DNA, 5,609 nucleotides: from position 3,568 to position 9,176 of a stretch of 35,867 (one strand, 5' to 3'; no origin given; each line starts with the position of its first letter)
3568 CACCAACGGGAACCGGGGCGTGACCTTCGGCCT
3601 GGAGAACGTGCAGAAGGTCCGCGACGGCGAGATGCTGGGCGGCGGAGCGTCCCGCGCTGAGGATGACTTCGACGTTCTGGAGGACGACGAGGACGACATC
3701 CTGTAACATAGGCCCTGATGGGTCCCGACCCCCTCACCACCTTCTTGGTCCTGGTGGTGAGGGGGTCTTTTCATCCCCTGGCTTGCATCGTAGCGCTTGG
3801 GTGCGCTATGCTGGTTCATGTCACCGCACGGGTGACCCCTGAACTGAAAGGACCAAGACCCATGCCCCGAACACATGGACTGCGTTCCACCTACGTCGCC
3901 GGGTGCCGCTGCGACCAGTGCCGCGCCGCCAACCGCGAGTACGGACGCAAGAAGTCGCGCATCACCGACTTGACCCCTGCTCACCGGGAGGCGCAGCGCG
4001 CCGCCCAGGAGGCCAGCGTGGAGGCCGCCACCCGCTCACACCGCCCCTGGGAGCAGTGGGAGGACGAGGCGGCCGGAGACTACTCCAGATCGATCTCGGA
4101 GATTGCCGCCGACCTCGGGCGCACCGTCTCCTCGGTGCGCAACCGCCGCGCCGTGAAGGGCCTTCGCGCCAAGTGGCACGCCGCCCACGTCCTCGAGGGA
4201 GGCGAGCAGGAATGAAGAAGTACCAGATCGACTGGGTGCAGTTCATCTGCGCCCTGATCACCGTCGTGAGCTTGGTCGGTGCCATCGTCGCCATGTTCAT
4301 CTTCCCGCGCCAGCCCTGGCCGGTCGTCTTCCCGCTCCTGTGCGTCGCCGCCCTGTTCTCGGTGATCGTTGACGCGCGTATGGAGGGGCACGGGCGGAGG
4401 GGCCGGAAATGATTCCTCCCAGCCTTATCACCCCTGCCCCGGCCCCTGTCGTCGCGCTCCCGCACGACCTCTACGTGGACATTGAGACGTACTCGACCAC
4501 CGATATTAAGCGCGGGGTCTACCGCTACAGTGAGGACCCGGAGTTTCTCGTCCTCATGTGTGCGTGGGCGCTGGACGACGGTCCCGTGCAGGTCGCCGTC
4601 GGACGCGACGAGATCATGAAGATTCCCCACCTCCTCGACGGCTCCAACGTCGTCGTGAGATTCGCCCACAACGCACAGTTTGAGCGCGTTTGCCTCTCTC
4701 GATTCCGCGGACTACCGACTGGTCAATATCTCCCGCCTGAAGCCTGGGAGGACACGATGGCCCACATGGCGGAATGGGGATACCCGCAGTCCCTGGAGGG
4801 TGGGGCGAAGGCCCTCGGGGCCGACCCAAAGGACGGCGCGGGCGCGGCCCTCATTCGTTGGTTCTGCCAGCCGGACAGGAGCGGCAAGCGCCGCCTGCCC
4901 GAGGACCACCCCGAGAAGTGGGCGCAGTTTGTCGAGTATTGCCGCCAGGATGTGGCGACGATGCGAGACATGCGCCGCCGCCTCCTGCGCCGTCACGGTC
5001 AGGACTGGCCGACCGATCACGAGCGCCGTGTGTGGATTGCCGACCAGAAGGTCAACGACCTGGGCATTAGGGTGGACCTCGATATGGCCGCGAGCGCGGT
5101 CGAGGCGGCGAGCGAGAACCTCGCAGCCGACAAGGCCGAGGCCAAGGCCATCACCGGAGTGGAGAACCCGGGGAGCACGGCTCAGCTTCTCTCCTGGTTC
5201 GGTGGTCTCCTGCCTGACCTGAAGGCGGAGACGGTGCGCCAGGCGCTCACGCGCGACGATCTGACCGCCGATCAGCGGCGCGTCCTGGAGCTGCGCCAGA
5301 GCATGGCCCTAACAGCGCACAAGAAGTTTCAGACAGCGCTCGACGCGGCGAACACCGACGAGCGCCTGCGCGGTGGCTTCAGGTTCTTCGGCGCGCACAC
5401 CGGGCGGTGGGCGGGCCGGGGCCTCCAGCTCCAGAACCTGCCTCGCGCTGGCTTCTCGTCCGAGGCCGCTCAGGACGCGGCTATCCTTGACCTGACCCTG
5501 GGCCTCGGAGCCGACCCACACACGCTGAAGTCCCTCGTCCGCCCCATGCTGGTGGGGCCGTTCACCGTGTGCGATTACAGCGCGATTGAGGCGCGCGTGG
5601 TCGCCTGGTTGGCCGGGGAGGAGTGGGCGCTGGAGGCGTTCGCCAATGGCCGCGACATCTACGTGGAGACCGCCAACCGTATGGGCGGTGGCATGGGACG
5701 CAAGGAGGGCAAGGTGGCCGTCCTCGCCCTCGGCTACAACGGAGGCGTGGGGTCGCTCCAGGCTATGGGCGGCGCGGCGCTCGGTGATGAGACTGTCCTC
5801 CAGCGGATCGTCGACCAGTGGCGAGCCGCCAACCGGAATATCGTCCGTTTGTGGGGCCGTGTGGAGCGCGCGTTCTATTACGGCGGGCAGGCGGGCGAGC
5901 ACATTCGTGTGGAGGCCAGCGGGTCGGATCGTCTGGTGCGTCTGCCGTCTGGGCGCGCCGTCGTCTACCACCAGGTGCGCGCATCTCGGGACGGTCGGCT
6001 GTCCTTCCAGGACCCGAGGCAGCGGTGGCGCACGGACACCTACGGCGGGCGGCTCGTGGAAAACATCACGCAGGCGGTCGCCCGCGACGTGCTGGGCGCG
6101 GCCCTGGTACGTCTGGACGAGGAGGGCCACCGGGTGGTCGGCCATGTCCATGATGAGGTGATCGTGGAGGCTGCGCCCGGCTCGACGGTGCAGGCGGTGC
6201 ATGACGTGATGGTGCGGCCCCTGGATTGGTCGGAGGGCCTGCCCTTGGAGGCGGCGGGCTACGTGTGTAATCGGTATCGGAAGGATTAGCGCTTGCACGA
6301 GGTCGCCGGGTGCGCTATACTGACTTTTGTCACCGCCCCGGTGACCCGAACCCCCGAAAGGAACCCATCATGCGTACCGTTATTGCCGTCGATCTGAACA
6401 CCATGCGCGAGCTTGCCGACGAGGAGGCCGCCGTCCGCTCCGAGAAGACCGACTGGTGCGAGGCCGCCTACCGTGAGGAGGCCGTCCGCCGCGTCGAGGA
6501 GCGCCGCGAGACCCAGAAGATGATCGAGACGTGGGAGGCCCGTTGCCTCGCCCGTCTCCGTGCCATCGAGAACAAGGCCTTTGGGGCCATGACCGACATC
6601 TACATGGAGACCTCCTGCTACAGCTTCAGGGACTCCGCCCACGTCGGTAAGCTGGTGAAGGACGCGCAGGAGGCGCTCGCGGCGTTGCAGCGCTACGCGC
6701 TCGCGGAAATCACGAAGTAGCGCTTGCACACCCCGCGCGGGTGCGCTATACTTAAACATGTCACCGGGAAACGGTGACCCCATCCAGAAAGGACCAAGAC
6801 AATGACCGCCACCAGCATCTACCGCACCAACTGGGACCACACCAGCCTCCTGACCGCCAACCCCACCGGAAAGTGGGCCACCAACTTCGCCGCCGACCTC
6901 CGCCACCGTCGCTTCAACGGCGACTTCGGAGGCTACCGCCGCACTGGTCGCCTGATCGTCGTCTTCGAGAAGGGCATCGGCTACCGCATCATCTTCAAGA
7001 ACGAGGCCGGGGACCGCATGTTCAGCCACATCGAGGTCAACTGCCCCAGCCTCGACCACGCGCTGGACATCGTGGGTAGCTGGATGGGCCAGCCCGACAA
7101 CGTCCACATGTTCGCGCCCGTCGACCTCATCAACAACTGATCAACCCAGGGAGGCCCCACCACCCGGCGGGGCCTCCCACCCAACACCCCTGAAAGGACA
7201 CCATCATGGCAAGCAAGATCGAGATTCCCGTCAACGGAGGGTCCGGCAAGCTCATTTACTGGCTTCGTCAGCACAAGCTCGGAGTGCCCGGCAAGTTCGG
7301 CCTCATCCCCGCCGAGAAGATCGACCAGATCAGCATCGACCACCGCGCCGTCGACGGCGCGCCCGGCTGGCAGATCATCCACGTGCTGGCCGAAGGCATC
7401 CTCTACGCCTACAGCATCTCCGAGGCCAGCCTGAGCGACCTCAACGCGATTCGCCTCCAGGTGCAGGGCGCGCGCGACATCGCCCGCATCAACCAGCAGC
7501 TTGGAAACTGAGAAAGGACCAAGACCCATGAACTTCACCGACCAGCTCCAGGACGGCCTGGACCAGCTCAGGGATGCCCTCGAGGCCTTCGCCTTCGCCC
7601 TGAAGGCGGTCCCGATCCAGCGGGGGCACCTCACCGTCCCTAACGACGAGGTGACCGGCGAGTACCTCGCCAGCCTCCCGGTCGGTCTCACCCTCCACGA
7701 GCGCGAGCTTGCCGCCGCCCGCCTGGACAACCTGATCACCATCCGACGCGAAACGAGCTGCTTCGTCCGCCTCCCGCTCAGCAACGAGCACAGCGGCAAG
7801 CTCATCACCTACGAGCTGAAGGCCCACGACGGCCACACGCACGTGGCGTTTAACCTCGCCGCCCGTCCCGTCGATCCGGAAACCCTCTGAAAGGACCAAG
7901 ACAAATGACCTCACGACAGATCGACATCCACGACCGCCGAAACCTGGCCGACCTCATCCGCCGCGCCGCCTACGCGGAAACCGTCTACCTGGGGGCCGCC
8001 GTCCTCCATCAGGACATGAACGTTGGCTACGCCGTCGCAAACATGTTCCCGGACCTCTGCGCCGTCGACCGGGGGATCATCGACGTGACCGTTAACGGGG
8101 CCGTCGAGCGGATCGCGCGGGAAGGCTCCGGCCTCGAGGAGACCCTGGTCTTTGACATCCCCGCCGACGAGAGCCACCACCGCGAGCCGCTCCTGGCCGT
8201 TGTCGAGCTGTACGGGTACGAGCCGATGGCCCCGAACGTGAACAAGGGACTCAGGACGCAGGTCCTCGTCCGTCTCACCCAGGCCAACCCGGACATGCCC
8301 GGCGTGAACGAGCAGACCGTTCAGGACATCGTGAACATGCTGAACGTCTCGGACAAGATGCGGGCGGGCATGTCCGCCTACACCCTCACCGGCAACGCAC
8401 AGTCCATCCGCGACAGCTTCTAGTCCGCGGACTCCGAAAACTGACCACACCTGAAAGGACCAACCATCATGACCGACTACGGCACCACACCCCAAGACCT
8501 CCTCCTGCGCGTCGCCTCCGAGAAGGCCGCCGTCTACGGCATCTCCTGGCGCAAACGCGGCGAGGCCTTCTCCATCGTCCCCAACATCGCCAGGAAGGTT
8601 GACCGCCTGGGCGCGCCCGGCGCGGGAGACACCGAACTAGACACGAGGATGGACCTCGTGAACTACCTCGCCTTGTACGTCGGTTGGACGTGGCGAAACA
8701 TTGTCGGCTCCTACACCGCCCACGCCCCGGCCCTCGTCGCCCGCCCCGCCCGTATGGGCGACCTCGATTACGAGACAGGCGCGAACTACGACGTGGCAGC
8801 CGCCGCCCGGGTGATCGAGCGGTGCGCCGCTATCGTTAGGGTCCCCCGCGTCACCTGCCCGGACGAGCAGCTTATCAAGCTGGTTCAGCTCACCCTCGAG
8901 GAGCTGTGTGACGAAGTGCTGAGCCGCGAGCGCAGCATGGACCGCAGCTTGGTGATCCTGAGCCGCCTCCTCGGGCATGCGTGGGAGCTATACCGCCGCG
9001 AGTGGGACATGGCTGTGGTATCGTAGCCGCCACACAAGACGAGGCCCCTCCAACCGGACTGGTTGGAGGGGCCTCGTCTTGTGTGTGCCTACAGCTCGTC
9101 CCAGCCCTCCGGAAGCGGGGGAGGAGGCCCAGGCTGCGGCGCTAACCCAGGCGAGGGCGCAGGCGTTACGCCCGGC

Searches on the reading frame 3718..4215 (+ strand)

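Call 27: search_protein_families(library=pfam, proteins=[window:3718-4215:+], max_evalue=0.01)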
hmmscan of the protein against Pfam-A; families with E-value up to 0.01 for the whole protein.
window:3718-4215:+ (165 aa): 0 families

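Call 70: search_protein_families(library=phrogs, proteins=[window:3718-4215:+], max_evalue=0.001)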
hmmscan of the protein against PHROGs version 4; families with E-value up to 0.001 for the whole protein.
window:3718-4215:+ (165 aa): 6 families
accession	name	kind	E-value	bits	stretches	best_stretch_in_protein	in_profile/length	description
phrog_8936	-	unknown function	7.2e-06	27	1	36-105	100-169/179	-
phrog_23251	-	DNA, RNA and nucleotide metabolism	1.1e-05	26.4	1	35-81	80-126/142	HNH endonuclease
phrog_37967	-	unknown function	1.7e-05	25.8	1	49-82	1-32/151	-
phrog_7062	-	unknown function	2.9e-05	25.2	1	31-84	9-61/88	-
phrog_14857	-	DNA, RNA and nucleotide metabolism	7.5e-05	23.9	1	50-80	5-35/193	HTH DNA binding protein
phrog_323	-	transcription regulation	0.00086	19.9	1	95-145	141-186/319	transcriptional regulator, D5-like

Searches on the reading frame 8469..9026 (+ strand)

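Call 27: search_protein_families(library=pfam, proteins=[window:8469-9026:+], max_evalue=0.01)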
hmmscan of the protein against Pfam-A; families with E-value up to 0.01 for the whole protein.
window:8469-9026:+ (185 aa): 0 families

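Call 70: search_protein_families(library=phrogs, proteins=[window:8469-9026:+], max_evalue=0.001)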
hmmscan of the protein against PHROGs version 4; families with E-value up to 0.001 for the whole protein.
window:8469-9026:+ (185 aa): 2 families
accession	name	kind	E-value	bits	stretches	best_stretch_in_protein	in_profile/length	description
phrog_27321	-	unknown function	8.6e-06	26.5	1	12-54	108-150/226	-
phrog_22490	-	DNA, RNA and nucleotide metabolism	0.00024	21.6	0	11-48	116-153/235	replication protein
